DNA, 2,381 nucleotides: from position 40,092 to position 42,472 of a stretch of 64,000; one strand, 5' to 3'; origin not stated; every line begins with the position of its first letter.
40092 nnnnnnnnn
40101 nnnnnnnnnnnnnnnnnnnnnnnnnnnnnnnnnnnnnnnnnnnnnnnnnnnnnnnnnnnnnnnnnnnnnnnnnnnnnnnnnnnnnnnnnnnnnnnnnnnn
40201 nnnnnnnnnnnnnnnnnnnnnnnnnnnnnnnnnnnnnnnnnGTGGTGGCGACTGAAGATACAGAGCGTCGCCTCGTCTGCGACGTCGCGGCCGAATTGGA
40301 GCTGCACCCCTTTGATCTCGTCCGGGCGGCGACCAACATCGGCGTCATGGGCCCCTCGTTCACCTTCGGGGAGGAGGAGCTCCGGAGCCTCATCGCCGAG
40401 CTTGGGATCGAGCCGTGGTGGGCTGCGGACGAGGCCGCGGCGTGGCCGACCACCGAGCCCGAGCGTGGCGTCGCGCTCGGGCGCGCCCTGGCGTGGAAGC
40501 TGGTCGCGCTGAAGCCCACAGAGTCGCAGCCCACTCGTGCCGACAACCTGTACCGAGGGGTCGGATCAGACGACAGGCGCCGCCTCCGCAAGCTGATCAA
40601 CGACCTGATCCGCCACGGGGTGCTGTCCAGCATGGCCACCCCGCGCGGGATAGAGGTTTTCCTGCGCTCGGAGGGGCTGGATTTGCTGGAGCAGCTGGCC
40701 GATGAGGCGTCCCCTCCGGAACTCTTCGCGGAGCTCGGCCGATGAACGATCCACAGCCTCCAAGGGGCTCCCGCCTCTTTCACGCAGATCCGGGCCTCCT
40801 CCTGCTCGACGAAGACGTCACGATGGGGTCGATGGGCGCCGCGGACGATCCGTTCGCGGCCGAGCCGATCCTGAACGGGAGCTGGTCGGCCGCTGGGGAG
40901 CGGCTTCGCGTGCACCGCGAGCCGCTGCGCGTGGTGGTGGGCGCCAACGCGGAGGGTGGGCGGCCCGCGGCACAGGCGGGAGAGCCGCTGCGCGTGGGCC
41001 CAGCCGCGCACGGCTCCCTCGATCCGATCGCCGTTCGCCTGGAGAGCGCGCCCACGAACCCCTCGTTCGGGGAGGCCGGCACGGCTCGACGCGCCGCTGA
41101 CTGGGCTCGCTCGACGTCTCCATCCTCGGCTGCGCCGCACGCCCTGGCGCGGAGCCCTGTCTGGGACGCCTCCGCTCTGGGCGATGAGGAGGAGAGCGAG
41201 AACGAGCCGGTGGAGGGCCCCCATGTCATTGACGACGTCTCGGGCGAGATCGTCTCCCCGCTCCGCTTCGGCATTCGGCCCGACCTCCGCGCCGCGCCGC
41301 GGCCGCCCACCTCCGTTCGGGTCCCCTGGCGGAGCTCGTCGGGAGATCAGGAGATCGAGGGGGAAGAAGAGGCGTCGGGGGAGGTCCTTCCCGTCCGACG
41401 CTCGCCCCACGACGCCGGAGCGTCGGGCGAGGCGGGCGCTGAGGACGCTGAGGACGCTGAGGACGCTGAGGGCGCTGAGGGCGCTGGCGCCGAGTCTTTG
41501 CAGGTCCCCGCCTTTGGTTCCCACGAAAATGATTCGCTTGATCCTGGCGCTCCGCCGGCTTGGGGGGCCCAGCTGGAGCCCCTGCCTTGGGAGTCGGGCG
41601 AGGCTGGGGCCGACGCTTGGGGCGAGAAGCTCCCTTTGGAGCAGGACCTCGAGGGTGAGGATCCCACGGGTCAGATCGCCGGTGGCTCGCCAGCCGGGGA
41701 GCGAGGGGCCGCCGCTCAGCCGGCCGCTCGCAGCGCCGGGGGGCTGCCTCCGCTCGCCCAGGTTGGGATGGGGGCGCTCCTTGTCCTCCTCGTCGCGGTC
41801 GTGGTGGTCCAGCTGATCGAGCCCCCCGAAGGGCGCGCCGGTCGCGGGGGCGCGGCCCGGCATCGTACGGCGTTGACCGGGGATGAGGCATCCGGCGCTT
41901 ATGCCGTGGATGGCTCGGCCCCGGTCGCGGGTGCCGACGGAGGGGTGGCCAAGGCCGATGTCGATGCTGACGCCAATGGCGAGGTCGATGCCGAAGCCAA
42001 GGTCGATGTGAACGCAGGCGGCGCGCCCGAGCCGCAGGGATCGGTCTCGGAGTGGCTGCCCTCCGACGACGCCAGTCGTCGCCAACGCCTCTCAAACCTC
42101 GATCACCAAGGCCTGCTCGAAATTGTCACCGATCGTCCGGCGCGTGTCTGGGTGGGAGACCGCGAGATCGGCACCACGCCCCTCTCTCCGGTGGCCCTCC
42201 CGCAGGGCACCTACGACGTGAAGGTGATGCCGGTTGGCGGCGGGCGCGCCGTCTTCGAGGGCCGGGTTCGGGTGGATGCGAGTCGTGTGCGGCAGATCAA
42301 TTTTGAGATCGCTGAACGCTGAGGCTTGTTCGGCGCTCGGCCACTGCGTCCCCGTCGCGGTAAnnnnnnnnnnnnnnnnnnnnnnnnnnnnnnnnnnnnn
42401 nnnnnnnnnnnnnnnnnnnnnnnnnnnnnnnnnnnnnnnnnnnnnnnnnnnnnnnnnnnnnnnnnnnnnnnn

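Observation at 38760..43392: Secreted nuclease translationally coupled to three unknown proteins, followed by a SleB-like cell-wall hydrolase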

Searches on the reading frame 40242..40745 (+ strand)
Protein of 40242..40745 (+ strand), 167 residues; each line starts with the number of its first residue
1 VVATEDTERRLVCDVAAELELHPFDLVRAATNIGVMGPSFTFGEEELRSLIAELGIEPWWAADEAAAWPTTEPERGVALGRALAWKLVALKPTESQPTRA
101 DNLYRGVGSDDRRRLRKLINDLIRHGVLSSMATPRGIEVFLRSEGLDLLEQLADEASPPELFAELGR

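Call 3: search_protein_families(library=pfam, proteins=[window:40242-40745:+], max_evalue=0.1)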
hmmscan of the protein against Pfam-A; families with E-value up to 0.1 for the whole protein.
window:40242-40745:+ (167 aa): 0 families

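Call 4: search_protein_families(library=ncbifam, proteins=[window:40242-40745:+], max_evalue=0.1)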
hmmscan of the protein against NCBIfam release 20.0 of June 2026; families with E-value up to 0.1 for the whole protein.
window:40242-40745:+ (167 aa): 0 families

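Call 8: search_protein_families(library=padloc, proteins=[window:40242-40745:+], max_evalue=0.1)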
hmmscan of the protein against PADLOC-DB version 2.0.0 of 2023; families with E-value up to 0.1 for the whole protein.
window:40242-40745:+ (167 aa): 0 families

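Call 9: search_protein_families(library=phrogs, proteins=[window:40242-40745:+], max_evalue=0.1)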
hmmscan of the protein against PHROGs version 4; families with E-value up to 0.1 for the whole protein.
window:40242-40745:+ (167 aa): 1 family
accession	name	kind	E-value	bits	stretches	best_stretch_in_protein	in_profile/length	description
phrog_2113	-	unknown function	0.061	14.2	0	88-128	18-58/113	-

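Call 24: find_homologous_proteins(query=A2, max_evalue=0.01)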
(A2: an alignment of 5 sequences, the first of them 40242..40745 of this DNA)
Query A2 (5 sequences) (167 aa, profile of the alignment): 23 proteins with E <= 0.01 among 8000 candidates.
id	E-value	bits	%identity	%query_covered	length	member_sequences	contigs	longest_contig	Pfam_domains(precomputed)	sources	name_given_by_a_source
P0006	5.3e-77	275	42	88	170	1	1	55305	-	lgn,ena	-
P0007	2.0e-74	267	43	88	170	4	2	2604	-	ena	-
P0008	4.1e-73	262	34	94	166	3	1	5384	-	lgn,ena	-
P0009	3.6e-72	259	34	96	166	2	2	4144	-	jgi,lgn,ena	-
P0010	8.2e-70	252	35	94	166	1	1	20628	-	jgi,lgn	jgi:hypothetical protein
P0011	2.6e-68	247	99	100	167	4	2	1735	-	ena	-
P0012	7.3e-68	245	32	94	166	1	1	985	-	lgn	-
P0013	9.5e-68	245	34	94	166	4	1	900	-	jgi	jgi:hypothetical protein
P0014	1.8e-63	231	34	90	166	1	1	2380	-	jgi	-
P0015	2.4e-61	224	40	90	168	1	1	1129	-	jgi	jgi:hypothetical protein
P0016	1.2e-60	222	38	86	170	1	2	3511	-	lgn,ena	-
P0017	3.8e-60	220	36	94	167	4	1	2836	-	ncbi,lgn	-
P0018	6.0e-56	207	38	86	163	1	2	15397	-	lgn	-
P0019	1.0e-54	203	35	94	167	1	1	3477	-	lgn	-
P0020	1.5e-54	202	36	92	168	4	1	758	-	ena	-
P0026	4.8e-34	135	36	83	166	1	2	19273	-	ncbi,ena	-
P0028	3.1e-32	129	34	87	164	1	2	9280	-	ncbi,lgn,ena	-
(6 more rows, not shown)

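Call 25: find_encoding_contigs(protein=P0026, flank=10000, max_places=2)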
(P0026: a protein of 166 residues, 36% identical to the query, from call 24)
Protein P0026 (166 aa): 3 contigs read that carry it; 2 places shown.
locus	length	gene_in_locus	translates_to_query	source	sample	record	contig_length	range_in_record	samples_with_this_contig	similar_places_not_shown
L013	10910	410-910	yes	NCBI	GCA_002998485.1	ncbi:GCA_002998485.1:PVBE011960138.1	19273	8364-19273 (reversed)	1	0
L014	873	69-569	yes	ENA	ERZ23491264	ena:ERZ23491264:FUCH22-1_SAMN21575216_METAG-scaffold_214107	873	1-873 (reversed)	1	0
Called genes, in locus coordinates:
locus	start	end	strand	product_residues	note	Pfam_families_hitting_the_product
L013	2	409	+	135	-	?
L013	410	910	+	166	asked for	-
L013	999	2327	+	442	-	PF08308:PEGA (weak)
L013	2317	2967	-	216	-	PF01168:Ala_racemase_N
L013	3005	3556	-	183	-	PF02545:Maf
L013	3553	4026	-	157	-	PF03061:4HBT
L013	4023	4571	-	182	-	PF00300:His_Phos_1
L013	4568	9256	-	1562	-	PF21075:GDH_ACT1, PF21073:GDH_HM1 (weak), PF21076:GDH_ACT2 (weak), PF21077:GDH_ACT3, PF21078:GDH_HM3, PF05088:Bac_GDH_CD, PF21074:GDH_C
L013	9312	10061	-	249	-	PF00149:Metallophos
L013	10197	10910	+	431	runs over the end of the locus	PF19289:PmbA_TldD_3rd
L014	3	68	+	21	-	?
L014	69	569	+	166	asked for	-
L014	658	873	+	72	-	?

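Call 26: find_encoding_contigs(protein=P0010, flank=10000, max_places=2)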
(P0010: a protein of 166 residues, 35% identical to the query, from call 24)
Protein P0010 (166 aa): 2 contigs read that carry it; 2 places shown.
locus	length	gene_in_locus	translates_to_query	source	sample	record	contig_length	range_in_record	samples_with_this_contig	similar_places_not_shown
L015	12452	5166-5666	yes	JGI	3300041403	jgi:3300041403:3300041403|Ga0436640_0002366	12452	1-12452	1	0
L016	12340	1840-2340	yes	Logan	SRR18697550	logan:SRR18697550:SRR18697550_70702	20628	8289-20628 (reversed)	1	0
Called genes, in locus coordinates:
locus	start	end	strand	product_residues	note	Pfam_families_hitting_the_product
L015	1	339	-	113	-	?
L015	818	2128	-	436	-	PF13692:Glyco_trans_1_4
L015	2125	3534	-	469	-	PF00005:ABC_tran, PF14524:Wzt_C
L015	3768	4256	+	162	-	PF00565:SNase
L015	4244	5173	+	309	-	-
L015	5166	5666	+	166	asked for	-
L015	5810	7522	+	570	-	-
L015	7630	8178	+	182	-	PF00719:Pyrophosphatase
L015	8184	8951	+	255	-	-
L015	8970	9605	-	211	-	-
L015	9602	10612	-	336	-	PF10509:GalKase_gal_bdg (weak), PF00288:GHMP_kinases_N, PF08544:GHMP_kinases_C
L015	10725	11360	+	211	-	-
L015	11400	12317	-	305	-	-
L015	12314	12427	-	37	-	-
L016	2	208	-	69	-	?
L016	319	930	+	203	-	PF00565:SNase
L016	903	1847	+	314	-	-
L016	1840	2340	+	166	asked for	-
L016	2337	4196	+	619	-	-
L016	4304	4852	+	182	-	PF00719:Pyrophosphatase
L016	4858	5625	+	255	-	-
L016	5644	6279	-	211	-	-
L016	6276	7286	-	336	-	PF10509:GalKase_gal_bdg (weak), PF00288:GHMP_kinases_N, PF08544:GHMP_kinases_C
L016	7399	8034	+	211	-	-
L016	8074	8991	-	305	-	-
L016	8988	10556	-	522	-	PF00656:Peptidase_C14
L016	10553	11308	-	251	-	-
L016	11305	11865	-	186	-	PF04542:Sigma70_r2, PF22029:PhyR_sigma2 (faint), PF08281:Sigma70_r4_2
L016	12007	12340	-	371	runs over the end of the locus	-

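Call 27: find_encoding_contigs(protein=P0018, flank=10000, max_places=2)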
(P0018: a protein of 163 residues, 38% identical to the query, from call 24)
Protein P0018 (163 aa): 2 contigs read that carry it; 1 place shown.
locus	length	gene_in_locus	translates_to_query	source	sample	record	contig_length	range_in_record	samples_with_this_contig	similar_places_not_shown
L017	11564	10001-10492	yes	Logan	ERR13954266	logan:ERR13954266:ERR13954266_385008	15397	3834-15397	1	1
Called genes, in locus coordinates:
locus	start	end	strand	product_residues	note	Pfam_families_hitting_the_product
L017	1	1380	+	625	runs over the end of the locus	-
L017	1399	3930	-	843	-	PF00069:Pkinase, PF07714:PK_Tyr_Ser-Thr, PF03781:FGE-sulfatase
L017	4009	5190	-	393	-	PF00657:Lipase_GDSL (faint), PF13472:Lipase_GDSL_2 (faint)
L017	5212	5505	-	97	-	-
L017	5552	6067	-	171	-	-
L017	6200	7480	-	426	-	-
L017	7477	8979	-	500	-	PF00005:ABC_tran, PF14524:Wzt_C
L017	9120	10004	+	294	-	-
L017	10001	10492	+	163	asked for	-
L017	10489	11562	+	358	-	?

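Call 28: find_encoding_contigs(protein=P0028, flank=10000, max_places=2)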
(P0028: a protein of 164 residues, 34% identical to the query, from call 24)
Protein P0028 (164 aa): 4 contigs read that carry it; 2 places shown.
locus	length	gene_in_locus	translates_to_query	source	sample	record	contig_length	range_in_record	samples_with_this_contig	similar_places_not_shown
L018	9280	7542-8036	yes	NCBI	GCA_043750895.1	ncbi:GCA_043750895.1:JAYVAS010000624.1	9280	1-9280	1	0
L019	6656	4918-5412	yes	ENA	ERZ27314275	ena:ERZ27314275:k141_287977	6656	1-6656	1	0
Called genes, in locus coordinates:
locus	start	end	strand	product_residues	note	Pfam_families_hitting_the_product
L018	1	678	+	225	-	?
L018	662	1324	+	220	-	PF00512:HisKA (faint), PF00989:PAS, PF08448:PAS_4, PF13188:PAS_8, PF13426:PAS_9 (weak)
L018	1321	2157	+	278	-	PF00582:Usp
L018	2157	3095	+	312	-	-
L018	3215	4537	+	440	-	PF13421:Band_7_1, PF01145:Band_7, PF14237:GYF_2 (faint)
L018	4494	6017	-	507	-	PF00005:ABC_tran, PF14524:Wzt_C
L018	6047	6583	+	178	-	PF00565:SNase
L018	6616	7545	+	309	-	-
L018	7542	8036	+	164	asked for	-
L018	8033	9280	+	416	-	?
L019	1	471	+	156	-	?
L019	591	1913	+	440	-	PF13421:Band_7_1, PF01145:Band_7, PF14237:GYF_2 (faint)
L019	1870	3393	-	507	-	PF00005:ABC_tran, PF14524:Wzt_C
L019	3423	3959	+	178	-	PF00565:SNase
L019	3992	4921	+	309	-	-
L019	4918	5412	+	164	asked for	-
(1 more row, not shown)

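Call 38: predict_structure(alignment_id=A4)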
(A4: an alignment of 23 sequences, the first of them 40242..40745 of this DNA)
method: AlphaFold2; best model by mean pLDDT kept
length: 167 residues; sequences in the alignment: 23
mean_pLDDT: 89.3   pTM: 0.81
mean pLDDT of the five models: 89.3, 88.0, 87.7, 86.7, 86.3
residues with pLDDT >= 90: 122; 70-90: 32; 50-70: 11; < 50: 2
segments of 3 or more residues with pLDDT < 50: none
pLDDT, mean of each block of 10 residues (from residue 1): 67 94 92 91 92 92 85 88 95 97 93 94 96 94 95 79 66
secondary structure, 60 per line:
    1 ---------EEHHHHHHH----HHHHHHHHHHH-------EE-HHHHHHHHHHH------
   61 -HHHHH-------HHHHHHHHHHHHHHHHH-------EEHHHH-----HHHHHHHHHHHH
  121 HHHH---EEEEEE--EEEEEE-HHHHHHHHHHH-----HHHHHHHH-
elements in order: H12-18 H23-33 H44-54 H62-66 H74-90 H100-103 H109-124 E128-133 E136-141 H143-153 H159-166

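Call 63: search_protein_families(library=pfam, proteins=[L016:2337-4196:+, L013:999-2327:+], max_evalue=0.1)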
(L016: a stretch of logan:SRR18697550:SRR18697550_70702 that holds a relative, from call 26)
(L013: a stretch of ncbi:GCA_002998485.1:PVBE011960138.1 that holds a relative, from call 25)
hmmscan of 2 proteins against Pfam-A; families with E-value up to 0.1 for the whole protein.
L016:2337-4196:+ (619 aa): 1 family
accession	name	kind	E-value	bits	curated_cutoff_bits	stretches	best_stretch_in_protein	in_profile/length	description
PF08308.17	PEGA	-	1.8e-05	25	20.8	1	564-593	13-42/71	PEGA domain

L013:999-2327:+ (442 aa): 1 family
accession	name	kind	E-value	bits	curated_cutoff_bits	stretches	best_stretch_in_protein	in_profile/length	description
PF08308.17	PEGA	-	4.5e-07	30.1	20.8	1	377-433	2-58/71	PEGA domain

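Call 82: search_protein_families(library=pfam, alignment_id=A4, max_evalue=1)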
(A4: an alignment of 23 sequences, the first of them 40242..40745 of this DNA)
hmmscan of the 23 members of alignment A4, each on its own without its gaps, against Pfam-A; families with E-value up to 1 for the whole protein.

A. member 1, window:40242-40745:+ (167 aa): 0 families

B. families by the number of members that match (of 23 scanned): 17 families
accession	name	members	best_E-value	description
PF13936.12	HTH_38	3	0.0053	Helix-turn-helix domain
PF13542.12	HTH_Tnp_ISL3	1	0.031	Helix-turn-helix domain of transposase family ISL3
PF13340.11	DUF4096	1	0.045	Putative transposase of IS4/5 family (DUF4096)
PF18770.7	Arm_vescicular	1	0.054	Armadillo tether-repeat of vescicular transport factor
PF13384.12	HTH_23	1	0.063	Homeodomain-like domain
PF20703.3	nSTAND1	1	0.073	Novel STAND NTPase 1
PF08100.18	Dimerisation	1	0.14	O-methyltransferase dimerisation domain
PF08666.17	SAF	1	0.15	SAF domain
PF09312.16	SurA_N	1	0.17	SurA N-terminal domain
PF08365.16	IGF2_C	1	0.18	Insulin-like growth factor II E-peptide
PF12802.13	MarR_2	1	0.19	MarR family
PF15612.11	WHIM1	1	0.19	WSTF, HB1, Itc1p, MBD9 motif 1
PF03683.19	UPF0175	1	0.21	Uncharacterised protein family (UPF0175)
PF04552.19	Sigma54_DBD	1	0.21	Sigma-54, DNA binding domain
PF13556.12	HTH_30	1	0.21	PucR C-terminal helix-turn-helix domain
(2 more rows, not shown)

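Call 87: search_solved_structures(query=A4, max_evalue=10, show_alignments=1)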
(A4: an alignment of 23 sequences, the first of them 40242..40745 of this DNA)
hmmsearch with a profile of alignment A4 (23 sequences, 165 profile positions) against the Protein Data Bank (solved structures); distinct sequences matched with E-value up to 10: 11.
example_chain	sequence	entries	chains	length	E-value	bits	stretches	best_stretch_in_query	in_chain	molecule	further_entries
1in0_A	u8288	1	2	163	0.16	14.7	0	113-155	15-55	YAJQ PROTEIN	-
2hg7_A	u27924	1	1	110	0.29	13.8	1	53-101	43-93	Phage-like element PBSX protein xkdW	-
8k4i_A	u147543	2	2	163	0.29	13.8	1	111-156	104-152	YajQ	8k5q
7jr7_B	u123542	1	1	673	0.34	13.6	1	87-156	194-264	ATP-binding cassette sub-family G member 8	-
5do7_B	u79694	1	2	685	0.35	13.6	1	87-156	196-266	ATP-binding cassette sub-family G member 8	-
8cub_D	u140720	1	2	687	0.35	13.5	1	87-156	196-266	ATP-binding cassette sub-family G member 8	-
7r87_B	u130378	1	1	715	0.37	13.5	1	87-156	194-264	ATP-binding cassette sub-family G member 8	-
7r88_B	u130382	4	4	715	0.37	13.5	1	87-156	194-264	ATP-binding cassette sub-family G member 8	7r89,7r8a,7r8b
2l3w_A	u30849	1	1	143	0.39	13.4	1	74-139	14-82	Phycobilisome rod linker polypeptide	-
9x6d_Y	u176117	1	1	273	1.2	11.8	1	74-138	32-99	Phycobilisome rod linker polypeptide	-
2a08_A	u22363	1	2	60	1.2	11.8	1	33-64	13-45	Hypothetical 41.8 kDa protein in SPO13-ARG4 intergenic region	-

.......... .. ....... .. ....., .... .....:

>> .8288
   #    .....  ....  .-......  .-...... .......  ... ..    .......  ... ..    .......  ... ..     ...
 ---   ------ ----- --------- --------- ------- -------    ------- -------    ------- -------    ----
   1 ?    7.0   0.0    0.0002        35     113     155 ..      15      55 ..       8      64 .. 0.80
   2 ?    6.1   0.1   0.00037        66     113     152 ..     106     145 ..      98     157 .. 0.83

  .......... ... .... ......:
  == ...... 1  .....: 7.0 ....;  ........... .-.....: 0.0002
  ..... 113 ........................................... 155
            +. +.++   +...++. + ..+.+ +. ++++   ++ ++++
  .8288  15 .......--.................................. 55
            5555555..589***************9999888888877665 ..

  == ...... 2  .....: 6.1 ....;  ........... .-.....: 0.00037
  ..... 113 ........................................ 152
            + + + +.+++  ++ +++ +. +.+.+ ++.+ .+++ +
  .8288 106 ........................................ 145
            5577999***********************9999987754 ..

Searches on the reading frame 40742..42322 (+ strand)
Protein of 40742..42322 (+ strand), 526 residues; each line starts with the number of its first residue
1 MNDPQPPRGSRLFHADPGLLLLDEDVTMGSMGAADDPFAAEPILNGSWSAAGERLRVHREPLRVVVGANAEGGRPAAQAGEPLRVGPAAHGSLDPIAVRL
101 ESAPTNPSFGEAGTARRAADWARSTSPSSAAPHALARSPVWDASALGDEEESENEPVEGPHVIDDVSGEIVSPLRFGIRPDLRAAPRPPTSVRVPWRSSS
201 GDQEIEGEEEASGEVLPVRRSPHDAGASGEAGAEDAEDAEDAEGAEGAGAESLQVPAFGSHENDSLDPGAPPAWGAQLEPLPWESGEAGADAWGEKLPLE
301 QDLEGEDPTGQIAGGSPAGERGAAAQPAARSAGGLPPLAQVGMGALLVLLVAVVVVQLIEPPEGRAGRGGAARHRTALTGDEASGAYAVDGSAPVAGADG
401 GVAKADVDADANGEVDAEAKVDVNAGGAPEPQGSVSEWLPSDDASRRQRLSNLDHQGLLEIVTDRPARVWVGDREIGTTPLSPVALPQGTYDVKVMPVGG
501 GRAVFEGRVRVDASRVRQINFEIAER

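Call 3: search_protein_families(library=pfam, proteins=[window:40742-42322:+], max_evalue=0.1)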
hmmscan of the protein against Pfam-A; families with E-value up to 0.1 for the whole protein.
window:40742-42322:+ (526 aa): 1 family
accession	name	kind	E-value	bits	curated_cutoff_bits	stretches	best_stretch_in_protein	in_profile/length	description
PF08308.17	PEGA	-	0.0029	17.9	20.8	1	467-496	13-42/71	PEGA domain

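Call 4: search_protein_families(library=ncbifam, proteins=[window:40742-42322:+], max_evalue=0.1)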
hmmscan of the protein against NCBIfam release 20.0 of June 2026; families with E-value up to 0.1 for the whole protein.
window:40742-42322:+ (526 aa): 0 families

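Call 8: search_protein_families(library=padloc, proteins=[window:40742-42322:+], max_evalue=0.1)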
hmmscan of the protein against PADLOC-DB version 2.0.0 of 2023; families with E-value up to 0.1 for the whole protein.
window:40742-42322:+ (526 aa): 0 families

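Call 9: search_protein_families(library=phrogs, proteins=[window:40742-42322:+], max_evalue=0.1)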
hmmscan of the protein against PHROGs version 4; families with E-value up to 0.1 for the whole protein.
window:40742-42322:+ (526 aa): 0 families
